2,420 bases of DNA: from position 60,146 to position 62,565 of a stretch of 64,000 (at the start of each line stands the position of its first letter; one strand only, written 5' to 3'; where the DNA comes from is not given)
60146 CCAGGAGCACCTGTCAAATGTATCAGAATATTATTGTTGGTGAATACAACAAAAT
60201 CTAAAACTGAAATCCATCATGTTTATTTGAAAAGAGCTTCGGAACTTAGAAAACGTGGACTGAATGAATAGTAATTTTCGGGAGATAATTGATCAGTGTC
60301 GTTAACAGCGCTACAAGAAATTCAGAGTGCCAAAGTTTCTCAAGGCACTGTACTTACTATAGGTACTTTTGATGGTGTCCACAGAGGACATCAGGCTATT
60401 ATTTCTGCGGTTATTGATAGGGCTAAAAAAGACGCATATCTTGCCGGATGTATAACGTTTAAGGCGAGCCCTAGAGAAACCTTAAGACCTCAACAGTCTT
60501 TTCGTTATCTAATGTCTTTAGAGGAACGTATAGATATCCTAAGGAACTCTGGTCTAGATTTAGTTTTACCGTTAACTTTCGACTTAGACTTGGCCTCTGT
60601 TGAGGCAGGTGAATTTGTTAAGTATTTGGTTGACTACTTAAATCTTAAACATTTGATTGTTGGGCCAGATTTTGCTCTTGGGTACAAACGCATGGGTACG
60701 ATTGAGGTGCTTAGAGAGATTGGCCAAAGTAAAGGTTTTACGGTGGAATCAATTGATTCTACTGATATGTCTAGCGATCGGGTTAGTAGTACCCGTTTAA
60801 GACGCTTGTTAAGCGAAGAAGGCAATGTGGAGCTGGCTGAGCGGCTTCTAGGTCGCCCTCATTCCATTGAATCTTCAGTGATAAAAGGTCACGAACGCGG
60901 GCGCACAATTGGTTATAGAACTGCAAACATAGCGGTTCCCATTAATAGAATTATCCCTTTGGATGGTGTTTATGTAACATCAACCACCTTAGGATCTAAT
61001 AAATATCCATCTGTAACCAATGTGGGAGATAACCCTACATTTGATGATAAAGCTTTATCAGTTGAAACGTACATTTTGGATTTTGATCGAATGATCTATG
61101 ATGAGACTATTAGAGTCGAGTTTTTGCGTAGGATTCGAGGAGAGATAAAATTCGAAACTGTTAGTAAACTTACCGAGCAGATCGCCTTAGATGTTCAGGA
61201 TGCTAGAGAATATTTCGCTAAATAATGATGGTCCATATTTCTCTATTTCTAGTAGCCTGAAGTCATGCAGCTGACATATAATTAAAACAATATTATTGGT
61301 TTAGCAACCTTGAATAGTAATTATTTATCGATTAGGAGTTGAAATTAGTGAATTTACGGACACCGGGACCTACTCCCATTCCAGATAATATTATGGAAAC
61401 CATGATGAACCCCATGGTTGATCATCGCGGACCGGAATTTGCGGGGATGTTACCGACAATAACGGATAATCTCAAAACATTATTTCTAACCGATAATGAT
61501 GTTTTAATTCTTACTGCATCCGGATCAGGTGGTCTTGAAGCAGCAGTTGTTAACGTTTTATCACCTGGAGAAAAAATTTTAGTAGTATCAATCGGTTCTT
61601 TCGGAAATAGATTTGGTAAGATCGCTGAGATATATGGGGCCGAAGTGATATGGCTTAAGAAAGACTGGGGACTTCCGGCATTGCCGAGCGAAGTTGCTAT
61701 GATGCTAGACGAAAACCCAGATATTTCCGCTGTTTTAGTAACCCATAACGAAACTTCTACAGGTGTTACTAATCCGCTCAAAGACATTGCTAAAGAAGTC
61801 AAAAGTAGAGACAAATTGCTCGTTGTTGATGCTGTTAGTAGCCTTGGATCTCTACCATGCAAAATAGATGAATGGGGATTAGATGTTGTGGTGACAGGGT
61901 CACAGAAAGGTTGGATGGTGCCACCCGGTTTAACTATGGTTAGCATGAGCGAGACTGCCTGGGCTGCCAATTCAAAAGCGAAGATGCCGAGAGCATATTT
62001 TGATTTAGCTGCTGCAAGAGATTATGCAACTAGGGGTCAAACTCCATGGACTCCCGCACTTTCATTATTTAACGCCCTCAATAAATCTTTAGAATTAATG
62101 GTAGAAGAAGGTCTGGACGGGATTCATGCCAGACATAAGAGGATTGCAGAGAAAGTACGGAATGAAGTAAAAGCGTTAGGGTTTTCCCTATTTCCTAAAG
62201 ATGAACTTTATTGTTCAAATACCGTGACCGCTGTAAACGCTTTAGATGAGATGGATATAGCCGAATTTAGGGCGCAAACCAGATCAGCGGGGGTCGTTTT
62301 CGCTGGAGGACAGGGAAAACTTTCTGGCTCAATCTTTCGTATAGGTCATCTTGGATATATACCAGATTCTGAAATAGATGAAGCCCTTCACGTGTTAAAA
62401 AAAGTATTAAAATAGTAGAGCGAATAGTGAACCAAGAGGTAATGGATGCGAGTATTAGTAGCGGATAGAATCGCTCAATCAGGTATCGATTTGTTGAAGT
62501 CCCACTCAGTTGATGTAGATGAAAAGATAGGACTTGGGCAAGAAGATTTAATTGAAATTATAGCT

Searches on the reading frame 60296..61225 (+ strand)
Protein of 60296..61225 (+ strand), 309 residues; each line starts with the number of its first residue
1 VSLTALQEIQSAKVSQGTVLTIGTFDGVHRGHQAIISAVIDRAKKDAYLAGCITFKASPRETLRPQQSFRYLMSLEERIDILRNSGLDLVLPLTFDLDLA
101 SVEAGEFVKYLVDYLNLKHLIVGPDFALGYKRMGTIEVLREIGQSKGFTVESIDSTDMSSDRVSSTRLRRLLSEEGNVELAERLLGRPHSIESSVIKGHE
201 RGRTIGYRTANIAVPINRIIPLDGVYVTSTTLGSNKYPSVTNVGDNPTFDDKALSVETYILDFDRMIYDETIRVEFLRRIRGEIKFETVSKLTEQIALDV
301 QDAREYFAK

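Call 59: search_protein_families(library=pfam, proteins=[window:60296-61225:+], max_evalue=0.0001)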
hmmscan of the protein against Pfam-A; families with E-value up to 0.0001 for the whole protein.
window:60296-61225:+ (309 aa): 3 families
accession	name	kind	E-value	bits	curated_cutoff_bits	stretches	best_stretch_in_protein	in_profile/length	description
PF06574.18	FAD_syn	-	5.1e-44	150.3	27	1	13-167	3-158/158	FAD synthetase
PF01687.23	Flavokinase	-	1.3e-41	142.2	19.6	1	185-307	1-124/124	Riboflavin kinase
PF01467.32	CTP_transf_like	-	2.9e-06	27.9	21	1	20-170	1-132/133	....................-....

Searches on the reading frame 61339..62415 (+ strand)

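Call 59: search_protein_families(library=pfam, proteins=[window:61339-62415:+], max_evalue=0.0001)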
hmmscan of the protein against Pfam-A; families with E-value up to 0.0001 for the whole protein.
window:61339-62415:+ (358 aa): 1 family
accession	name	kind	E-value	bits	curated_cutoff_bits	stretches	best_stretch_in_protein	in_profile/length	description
PF00266.25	Aminotran_5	-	9.1e-25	87.8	21.5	1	26-301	33-316/371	Aminotransferase class-V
